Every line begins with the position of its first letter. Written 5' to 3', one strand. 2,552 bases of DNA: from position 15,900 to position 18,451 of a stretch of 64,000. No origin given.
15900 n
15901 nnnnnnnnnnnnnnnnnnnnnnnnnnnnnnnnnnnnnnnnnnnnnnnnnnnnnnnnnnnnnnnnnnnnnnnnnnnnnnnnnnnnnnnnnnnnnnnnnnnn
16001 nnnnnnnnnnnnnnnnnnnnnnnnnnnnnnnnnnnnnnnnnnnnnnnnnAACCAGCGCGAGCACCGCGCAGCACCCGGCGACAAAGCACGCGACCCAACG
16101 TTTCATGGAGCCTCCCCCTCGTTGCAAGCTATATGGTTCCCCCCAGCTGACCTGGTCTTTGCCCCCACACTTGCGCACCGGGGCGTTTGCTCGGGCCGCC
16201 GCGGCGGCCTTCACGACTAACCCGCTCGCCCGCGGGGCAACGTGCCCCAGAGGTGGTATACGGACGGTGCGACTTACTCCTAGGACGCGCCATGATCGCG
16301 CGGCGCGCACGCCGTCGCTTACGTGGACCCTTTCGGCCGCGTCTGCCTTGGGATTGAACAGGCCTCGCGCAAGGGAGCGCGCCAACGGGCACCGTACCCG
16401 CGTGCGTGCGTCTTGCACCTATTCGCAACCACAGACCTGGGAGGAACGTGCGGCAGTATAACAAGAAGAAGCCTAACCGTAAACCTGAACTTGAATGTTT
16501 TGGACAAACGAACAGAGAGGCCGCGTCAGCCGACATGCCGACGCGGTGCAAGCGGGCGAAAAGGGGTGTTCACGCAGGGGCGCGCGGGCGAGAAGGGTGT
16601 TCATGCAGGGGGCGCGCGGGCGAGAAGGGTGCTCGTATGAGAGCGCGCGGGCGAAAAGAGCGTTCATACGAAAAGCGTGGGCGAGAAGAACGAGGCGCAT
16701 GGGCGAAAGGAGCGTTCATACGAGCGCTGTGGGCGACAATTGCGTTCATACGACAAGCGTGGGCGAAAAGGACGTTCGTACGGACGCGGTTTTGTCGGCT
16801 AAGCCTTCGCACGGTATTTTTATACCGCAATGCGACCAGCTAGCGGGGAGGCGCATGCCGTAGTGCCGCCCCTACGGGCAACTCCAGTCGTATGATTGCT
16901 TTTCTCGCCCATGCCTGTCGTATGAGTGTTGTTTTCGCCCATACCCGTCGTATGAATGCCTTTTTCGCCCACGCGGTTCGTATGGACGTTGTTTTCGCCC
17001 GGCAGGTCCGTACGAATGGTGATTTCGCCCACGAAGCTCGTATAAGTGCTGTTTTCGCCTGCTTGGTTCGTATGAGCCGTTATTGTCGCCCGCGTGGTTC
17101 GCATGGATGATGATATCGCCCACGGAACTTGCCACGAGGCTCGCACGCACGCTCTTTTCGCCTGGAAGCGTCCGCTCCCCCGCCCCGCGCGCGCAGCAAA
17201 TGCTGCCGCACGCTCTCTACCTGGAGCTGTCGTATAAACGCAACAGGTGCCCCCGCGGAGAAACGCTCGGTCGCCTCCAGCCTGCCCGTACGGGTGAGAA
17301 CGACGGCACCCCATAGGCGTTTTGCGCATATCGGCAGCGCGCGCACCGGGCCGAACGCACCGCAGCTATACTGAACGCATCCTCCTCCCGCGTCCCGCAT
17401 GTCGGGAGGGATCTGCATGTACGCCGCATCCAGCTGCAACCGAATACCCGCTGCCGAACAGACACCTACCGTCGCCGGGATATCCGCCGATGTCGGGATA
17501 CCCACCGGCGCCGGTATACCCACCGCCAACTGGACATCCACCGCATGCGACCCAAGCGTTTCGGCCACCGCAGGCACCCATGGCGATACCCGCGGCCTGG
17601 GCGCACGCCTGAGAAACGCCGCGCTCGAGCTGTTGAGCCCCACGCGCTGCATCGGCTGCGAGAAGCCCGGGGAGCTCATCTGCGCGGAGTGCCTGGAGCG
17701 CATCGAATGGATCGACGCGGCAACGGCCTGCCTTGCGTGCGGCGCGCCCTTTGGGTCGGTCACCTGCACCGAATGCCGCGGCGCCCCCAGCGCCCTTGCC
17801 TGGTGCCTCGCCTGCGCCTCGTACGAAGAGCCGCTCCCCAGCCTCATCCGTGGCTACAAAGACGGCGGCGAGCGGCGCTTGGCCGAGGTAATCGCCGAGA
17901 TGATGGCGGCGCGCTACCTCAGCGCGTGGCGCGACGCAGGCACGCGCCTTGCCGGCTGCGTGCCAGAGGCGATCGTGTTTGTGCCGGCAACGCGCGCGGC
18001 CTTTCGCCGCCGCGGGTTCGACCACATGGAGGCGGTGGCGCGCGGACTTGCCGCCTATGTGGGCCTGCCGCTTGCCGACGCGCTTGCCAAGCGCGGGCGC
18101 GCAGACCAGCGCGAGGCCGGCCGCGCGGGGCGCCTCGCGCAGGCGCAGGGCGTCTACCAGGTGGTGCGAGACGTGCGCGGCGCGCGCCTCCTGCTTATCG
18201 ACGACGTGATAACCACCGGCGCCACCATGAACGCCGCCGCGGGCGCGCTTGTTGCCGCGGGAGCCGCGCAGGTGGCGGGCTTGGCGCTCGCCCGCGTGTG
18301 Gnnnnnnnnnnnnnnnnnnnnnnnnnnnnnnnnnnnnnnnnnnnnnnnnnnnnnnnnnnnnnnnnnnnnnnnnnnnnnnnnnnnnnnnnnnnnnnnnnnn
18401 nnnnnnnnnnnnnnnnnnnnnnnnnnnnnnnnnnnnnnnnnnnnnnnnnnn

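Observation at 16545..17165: Mirror-image pair of phased 30-bp repeat arrays (8 + 8 units) in the spacer between the SBP gene and comF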

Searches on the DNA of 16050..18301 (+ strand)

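Call 7: search_rna_families(source=window, start=16050, end=17450, threshold=evalue, max_evalue=10)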
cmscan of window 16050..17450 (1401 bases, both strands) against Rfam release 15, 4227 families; matches with E-value up to 10: 2.
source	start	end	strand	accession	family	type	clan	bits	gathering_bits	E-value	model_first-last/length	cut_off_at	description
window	16138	16445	-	RF03072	raiA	Cis-reg; riboswitch;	-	127.2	101.3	1.4e-32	1-209/209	no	raiA RNA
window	16211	16301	-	RF02145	MEG8_1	Gene; lncRNA;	-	14.3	70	1.5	1-97/97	no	Maternally expressed 8 exon 1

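Call 18: search_rna_families(sources=[L001, L002, L003, L004, L005, L008, L011, L014, L020, L023, L025, L027, L028], threshold=gathering)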
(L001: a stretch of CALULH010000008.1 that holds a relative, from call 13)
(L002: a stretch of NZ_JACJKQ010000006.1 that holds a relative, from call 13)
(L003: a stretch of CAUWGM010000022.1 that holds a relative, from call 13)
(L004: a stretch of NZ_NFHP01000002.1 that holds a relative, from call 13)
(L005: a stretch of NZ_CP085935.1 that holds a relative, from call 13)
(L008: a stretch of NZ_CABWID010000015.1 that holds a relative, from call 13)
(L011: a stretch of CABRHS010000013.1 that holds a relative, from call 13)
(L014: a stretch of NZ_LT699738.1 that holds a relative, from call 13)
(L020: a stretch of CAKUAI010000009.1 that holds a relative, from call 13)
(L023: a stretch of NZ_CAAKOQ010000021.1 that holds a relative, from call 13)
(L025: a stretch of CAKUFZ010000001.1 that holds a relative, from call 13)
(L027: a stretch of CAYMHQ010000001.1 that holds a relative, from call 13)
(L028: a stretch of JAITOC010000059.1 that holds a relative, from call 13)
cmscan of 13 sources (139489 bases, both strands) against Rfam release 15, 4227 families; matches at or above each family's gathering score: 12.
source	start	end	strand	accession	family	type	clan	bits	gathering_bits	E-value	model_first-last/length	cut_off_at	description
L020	7117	7379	+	RF03072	raiA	Cis-reg; riboswitch;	-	157.4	101.3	4.6e-39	1-209/209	no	raiA RNA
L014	5801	6061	+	RF03072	raiA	Cis-reg; riboswitch;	-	157.2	101.3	5e-39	1-209/209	no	raiA RNA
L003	5904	6165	+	RF03072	raiA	Cis-reg; riboswitch;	-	156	101.3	1.1e-38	1-209/209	no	raiA RNA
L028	5841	6091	+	RF03072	raiA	Cis-reg; riboswitch;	-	155.6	101.3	1.4e-38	1-209/209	no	raiA RNA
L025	7204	7466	+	RF03072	raiA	Cis-reg; riboswitch;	-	154.3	101.3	3.3e-38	1-209/209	no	raiA RNA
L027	5851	6105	+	RF03072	raiA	Cis-reg; riboswitch;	-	154.3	101.3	3.4e-38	1-209/209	no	raiA RNA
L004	5921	6169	+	RF03072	raiA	Cis-reg; riboswitch;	-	152.1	101.3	1.3e-37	1-209/209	no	raiA RNA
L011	5939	6210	+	RF03072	raiA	Cis-reg; riboswitch;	-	150.7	101.3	3.3e-37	1-209/209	no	raiA RNA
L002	6106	6360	+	RF03072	raiA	Cis-reg; riboswitch;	-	145.5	101.3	1e-35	1-209/209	no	raiA RNA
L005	5899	6168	+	RF03072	raiA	Cis-reg; riboswitch;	-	145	101.3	1.3e-35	1-209/209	no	raiA RNA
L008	5912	6181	+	RF03072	raiA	Cis-reg; riboswitch;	-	138.6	101.3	8.5e-34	1-209/209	no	raiA RNA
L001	4449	4752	-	RF03072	raiA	Cis-reg; riboswitch;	-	124.4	101.3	8.3e-30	1-209/209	no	raiA RNA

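Call 72: search_dna_similar(query=window:16640-17070:+, collection=plasmids, mode=distant, max_evalue=0.01)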
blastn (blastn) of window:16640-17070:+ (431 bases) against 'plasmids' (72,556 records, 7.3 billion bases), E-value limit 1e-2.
No match.

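Call 73: search_dna_similar(query=window:16640-17070:+, collection=phages, mode=distant, max_evalue=0.01)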
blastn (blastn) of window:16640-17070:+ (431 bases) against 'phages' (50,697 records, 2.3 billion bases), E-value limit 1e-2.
No match.
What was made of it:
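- Closest known: Plasmid iterons and repeat-type centromeres. Different: There is no match to plasmid or phage collections (calls 72, 73).
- blastn finds no match in 72,556 plasmids or 50,697 phages (calls 72, 73).
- Tried and rejected: Nothing (calls 72, 73).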

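Call 89: search_rna_families(sources=[L170, L172, L173, L175], threshold=gathering)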
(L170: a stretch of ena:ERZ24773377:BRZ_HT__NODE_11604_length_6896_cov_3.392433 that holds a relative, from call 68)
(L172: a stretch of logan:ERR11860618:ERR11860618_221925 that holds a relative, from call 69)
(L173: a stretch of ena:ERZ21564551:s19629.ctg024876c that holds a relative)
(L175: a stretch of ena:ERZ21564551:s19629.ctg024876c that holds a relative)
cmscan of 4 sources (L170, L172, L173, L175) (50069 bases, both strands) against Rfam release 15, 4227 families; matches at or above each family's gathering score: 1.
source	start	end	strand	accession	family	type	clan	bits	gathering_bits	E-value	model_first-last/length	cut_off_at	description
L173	6348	6420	+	RF00005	tRNA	Gene; tRNA;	CL00001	71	29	1.3e-13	1-71/71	no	tRNA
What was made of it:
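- On Structured non-coding RNA family: No Rfam match was found at E up to 10, apart from the neighbouring raiA RNA (calls 7, 89).
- There is no Rfam match (calls 7, 89).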

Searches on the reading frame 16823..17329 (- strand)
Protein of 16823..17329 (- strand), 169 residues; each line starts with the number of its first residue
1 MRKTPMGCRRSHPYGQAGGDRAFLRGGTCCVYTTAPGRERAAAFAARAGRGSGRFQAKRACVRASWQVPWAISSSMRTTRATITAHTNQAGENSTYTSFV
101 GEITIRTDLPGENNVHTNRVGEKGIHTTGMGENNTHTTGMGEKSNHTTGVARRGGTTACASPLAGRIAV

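Call 46: find_homologous_proteins(query=window:16823-17329:-, max_evalue=0.001)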
Query window:16823-17329:- (169 aa): 1 proteins with E <= 0.001 among 282 candidates.
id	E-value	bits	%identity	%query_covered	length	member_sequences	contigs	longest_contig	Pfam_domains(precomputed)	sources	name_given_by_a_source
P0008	3.5e-95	335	96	97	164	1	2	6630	-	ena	-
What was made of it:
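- On Protein-coding tandem (decapeptide) repeat: The only hit was the same-locus ORF (call 46).
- A search of 5.8 billion proteins returned only the same-locus ORF (call 46).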

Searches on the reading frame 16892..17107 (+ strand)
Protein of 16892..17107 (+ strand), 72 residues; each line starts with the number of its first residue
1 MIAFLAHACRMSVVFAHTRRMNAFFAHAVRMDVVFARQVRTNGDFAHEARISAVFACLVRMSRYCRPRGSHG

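Call 63: search_protein_representatives(protein=window:16892-17107:+)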
Query: 72 residues. Proteins with E-value up to 0.001 (for the whole library): 7; up to 1e-10: 2; up to 1e-30: 0. The best 7 are listed.
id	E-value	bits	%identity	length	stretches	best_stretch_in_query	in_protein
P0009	8.1e-12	60.7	19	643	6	10-60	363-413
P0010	3.0e-11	58.9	20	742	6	5-60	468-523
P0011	5.2e-07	45.5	27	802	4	6-52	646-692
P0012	1.6e-06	44.0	54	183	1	8-59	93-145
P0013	3.1e-05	39.9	44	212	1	9-71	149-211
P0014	8.2e-04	35.4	22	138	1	4-62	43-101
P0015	8.8e-04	35.3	28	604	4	13-60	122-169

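Call 67: find_homologous_proteins(query=A1, max_evalue=0.01)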
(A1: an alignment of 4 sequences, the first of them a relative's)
Query A1 (4 sequences) (183 aa, profile of the alignment): 3 proteins with E <= 0.01 among 7557 candidates.
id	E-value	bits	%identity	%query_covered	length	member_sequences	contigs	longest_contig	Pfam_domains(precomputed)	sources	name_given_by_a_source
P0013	5.3e-61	223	36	73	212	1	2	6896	-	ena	-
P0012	4.4e-57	210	100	100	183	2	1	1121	-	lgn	-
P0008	3.4e-26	110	44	23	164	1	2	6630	-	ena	-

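Call 68: find_encoding_contigs(protein=P0013, flank=7000, max_places=5)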
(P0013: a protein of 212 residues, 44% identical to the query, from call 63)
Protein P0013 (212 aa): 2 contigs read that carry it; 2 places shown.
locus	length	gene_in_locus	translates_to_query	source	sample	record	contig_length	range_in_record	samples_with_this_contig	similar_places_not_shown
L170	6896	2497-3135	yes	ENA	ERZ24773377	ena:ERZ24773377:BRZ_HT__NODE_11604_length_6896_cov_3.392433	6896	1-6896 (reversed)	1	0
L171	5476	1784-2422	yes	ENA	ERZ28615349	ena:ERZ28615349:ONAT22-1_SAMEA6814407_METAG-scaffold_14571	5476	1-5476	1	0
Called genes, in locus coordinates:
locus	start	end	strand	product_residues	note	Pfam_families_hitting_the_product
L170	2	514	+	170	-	?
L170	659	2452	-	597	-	PF00590:TP_methylase, PF02602:HEM4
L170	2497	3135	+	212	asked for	-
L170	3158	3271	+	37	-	-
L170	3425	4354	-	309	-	PF01379:Porphobil_deam, PF03900:Porphobil_deamC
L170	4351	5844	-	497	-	PF06180:CbiK, PF01903:CbiX (weak), PF13241:NAD_binding_7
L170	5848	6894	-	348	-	?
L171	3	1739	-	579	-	?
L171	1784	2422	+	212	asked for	-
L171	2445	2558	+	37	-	-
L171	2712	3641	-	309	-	PF01379:Porphobil_deam, PF03900:Porphobil_deamC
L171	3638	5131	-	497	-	PF06180:CbiK, PF01903:CbiX (weak), PF13241:NAD_binding_7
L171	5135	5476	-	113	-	?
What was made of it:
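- The second locus lies between co-directional, functionally unrelated genes (hemC, cobA/hemD) (call 68). L170 sits inside an apparent operon and would be co-transcribed (call 68).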

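Call 69: find_encoding_contigs(protein=P0012, flank=7000, max_places=5)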
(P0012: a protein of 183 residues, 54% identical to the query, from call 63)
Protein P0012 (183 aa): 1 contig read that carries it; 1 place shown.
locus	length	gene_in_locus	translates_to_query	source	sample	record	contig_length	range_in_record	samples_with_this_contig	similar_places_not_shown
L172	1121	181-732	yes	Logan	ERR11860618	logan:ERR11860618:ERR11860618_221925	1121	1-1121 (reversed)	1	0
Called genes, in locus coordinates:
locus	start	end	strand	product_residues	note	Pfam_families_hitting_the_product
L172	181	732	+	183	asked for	-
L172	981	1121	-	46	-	?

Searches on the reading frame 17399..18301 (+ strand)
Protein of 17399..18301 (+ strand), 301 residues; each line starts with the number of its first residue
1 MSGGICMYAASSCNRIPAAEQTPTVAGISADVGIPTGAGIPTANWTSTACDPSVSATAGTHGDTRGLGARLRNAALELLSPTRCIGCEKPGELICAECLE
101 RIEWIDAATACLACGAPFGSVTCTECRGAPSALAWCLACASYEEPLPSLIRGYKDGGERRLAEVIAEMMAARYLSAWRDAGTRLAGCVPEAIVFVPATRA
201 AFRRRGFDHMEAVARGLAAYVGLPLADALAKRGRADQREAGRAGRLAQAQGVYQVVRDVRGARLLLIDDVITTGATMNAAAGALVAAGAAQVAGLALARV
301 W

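Call 13: find_related_loci(query=window:17399-18301:+, collection=genome_contigs, flank=5000)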
Query window:17399-18301:+ (301 aa) in genome_contigs; peptide patterns used: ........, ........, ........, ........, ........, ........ (x = any residue, [..] = any of these).
216 stretches matched a pattern; 118 encode a relative of the query (tblastn E <= 1e-3); the best 80 are kept; 80 distinct loci.
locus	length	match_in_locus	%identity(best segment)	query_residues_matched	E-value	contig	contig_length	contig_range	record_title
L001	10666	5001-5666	76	80-301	8e-96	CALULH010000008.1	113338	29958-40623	MAG: uncultured Coriobacteriaceae bacterium isolate BRZ_NT__bin55 genome assembly, contig: BRZ_NT__NODE_343_length_11333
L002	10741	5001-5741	61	67-301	2e-77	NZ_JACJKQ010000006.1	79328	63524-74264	Enorma phocaeensis strain An718 An718_contig-115_5, whole genome shotgun sequence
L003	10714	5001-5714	56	70-301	6e-75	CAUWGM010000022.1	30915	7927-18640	MAG: uncultured Collinsella sp. isolate ERS329795__bin88 genome assembly, contig: ERS329795_NODE_1843_length_30915_cov_8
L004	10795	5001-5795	56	67-301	3e-74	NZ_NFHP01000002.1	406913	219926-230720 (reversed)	Collinsella sp. An7 An7_contig_2, whole genome shotgun sequence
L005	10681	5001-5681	60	77-301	2e-74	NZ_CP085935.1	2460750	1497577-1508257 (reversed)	Collinsella stercoris DSM 13279 strain FDAARGOS_1572 chromosome, complete genome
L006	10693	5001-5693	56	76-300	6e-74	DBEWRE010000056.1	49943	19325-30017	MAG TPA_asm: Collinsella sp. isolate MAG286 k141_82629, whole genome shotgun sequence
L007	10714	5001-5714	55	70-301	1e-73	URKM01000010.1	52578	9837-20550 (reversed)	uncultured Collinsella sp. isolate UMGS1083 genome assembly, contig: NODE_105_length_52578_cov_17.012261, whole genome s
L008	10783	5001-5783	56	44-301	2e-73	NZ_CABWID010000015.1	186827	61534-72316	Collinsella sp. AK_207A isolate Collinsella_sp._AK_207A, whole genome shotgun sequence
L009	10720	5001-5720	57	70-301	2e-69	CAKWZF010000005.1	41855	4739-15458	MAG: uncultured bacterium isolate MTG234_bin.49.fa genome assembly, contig: NODE_1130_length_41855_cov_4.610455, whole g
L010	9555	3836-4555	57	70-301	2e-69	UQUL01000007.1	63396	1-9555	uncultured Collinsella sp. isolate UMGS652 genome assembly, contig: NODE_31_length_63396_cov_10.656889, whole genome sho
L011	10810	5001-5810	53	26-301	2e-67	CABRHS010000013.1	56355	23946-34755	MAG TPA_asm: uncultured Collinsella sp. isolate MGYG-HGUT-01575 genome assembly, contig: GUT_GENOME097055_13, whole geno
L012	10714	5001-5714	53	70-301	2e-67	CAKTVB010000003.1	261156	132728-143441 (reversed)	MAG: uncultured Collinsella sp. isolate REFINED_METABAT215_TOP10_CONTIGS_1500_ASSEMBLY_K77_MERGED__Hadza_PheChl_Fiber-Ha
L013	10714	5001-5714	53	70-301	4e-67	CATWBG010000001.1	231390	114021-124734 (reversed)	MAG TPA_asm: uncultured Collinsella sp. isolate ERR10960941_bin.10_MetaWRAP_v1.3_MAG genome assembly, contig: ERZ1853443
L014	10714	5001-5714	53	70-301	5e-67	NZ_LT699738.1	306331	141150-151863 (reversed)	Collinsella bouchesdurhonensis strain Marseille-P3296, whole genome shotgun sequence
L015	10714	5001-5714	53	66-301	1e-66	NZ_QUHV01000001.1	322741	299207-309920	Collinsella sp. AF08-23 AF08-23.Scaf1, whole genome shotgun sequence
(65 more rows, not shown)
